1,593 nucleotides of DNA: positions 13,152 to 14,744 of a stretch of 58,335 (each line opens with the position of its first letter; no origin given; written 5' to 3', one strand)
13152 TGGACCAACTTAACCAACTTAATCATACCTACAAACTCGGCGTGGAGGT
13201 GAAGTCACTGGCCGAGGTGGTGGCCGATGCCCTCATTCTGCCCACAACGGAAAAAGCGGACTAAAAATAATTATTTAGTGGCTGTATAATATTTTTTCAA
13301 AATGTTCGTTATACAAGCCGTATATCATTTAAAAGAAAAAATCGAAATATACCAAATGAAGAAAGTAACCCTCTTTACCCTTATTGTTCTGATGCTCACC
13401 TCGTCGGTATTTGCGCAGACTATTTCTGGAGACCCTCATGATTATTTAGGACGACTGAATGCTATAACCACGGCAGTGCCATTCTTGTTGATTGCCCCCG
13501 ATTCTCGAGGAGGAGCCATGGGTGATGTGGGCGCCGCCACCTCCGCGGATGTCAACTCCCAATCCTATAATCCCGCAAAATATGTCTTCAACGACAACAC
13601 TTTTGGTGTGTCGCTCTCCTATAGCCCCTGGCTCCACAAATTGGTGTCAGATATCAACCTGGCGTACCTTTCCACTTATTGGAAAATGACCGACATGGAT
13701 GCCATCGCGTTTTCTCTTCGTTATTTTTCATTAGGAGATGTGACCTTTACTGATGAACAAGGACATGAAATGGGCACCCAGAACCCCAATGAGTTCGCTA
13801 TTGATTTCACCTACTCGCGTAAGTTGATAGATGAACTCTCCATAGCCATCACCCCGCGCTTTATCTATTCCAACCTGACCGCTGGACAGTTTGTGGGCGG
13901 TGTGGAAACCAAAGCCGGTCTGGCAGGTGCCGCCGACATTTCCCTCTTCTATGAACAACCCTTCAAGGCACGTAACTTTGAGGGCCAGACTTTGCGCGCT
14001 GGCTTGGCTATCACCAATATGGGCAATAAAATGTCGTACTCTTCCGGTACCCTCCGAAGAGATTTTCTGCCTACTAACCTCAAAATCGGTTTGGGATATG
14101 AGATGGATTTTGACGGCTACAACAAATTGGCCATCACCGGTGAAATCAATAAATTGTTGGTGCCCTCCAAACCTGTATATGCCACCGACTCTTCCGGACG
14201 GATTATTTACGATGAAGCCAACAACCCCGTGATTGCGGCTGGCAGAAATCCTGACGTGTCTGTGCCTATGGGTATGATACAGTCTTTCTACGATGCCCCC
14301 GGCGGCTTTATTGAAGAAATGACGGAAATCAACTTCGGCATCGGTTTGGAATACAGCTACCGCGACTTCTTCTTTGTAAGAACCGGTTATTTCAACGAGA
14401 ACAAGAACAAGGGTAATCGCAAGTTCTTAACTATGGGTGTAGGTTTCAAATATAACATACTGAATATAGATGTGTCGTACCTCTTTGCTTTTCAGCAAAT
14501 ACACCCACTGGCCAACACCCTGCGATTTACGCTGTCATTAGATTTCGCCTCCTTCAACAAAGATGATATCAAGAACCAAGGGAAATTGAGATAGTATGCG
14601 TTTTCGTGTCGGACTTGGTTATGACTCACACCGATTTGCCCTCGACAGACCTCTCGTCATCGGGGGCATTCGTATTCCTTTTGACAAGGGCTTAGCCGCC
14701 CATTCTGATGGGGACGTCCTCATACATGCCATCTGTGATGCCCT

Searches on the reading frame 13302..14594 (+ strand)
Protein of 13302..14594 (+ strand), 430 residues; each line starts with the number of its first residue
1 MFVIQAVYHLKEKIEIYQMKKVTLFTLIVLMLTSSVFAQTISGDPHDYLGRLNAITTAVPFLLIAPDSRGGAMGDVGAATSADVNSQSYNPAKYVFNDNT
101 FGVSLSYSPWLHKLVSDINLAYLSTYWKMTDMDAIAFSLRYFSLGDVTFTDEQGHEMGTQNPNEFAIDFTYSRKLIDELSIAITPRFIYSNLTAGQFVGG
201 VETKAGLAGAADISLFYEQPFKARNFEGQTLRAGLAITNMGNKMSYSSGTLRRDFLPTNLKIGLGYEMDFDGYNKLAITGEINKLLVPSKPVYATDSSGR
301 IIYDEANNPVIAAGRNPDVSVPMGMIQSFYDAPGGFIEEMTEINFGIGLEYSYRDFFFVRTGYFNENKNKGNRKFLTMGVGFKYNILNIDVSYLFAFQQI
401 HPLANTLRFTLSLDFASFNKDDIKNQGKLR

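Call 72: search_protein_families(library=pfam, proteins=[window:13302-14594:+], max_evalue=0.01)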
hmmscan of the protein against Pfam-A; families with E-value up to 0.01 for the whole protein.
window:13302-14594:+ (430 aa): 2 families
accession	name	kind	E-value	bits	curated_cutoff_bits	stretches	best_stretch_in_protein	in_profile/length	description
PF19572.5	PorV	-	1e-62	212.3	27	1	53-290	7-241/243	Type IX secretion system protein PorV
PF19089.6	DUF5777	-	0.0083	15.8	23.1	0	102-194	60-150/247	Membrane bound beta barrel domain (DUF5777)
